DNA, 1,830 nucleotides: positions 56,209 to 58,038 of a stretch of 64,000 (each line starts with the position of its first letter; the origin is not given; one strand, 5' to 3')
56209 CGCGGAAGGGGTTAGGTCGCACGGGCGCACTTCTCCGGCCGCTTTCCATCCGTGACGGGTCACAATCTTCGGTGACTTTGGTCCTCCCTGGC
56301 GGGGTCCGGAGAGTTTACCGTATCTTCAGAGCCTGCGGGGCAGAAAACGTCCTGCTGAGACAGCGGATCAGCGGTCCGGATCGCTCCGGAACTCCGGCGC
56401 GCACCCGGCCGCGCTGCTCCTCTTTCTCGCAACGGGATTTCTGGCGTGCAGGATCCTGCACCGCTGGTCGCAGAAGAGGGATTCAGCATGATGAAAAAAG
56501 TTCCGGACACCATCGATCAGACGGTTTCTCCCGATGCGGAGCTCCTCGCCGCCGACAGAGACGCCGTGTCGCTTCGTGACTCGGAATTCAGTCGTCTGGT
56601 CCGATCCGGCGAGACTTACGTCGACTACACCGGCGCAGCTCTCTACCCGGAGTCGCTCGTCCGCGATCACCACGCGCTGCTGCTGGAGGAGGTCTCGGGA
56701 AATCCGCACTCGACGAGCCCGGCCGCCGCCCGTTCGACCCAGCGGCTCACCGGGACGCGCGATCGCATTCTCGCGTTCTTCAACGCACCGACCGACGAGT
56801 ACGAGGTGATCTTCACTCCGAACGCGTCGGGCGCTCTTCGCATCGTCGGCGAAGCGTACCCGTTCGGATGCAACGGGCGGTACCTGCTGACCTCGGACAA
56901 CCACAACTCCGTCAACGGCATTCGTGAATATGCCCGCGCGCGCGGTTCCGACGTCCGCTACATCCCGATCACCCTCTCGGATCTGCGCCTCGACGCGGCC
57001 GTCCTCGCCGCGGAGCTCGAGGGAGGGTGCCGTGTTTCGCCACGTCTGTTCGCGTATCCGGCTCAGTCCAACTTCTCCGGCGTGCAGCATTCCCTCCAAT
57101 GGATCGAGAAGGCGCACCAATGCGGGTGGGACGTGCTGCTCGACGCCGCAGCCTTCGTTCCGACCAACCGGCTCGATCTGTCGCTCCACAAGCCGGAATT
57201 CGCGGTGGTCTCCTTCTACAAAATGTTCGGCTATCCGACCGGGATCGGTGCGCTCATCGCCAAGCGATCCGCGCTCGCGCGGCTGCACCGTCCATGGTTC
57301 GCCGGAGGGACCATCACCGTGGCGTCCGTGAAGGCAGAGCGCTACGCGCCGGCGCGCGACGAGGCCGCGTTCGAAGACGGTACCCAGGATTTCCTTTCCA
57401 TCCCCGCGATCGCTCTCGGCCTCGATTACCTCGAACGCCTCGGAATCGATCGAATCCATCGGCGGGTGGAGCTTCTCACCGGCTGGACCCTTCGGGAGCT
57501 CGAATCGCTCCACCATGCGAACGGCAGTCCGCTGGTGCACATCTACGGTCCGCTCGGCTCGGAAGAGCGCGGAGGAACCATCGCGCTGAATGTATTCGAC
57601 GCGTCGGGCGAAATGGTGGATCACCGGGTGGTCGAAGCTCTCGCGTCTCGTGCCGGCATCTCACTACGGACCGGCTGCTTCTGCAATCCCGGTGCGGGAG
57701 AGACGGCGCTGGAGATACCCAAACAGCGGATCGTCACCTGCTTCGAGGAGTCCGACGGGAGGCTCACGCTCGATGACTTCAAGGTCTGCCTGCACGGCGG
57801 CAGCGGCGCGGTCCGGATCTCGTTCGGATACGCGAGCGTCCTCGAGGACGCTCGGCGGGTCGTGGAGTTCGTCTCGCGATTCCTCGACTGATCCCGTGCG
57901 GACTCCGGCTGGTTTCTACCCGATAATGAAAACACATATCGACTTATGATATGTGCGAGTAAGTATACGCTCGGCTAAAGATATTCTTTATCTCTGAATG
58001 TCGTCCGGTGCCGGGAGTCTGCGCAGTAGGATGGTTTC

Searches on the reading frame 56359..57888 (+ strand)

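Call 13: search_protein_families(library=ncbifam, proteins=[window:56359-57888:+], max_evalue=0.00001)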
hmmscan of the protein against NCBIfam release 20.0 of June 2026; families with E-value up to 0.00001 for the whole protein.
window:56359-57888:+ (510 aa): 10 families
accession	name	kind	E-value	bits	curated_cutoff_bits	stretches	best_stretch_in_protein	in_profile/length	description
TIGR01979.1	sufS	subfamily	1.3e-37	129.7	475.1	1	86-443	20-362/403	SufS family cysteine desulfurase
NF006791.0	PRK09295.1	equivalog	1.8e-24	86.6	661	1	86-442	25-364/406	cysteine desulfurase SufS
TIGR01977.1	am_tr_V_EF2568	hypoth_equivalog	2.2e-23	82.9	377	1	101-449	16-344/376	cysteine desulfurase family protein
NF041166.1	f2_encap_cargo1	exception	2.2e-21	76.7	800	1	122-385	283-542/623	family 2A encapsulin nanocompartment cargo protein cysteine desulfurase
NF008126.0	PRK10874.1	equivalog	2e-20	73.3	607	1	82-442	17-358/401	cysteine desulfurase CsdA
TIGR03392.1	FeS_syn_CsdA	equivalog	1.8e-17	63.6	493.6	1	82-376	14-304/398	cysteine desulfurase CsdA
NF040779.1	Sec_lyase_SclA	exception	3.3e-15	55.9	525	1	120-454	35-349/378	selenocysteine lyase SclA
TIGR01976.1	am_tr_V_VC1184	hypoth_equivalog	2.7e-13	50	352.35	1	85-439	19-361/401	cysteine desulfurase-like protein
TIGR02006.1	IscS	equivalog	7.6e-07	28.5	643.2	1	86-317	5-232/402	IscS subfamily cysteine desulfurase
NF010611.0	PRK14012.1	equivalog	7.7e-06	25.1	548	0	87-317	8-236/406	IscS subfamily cysteine desulfurase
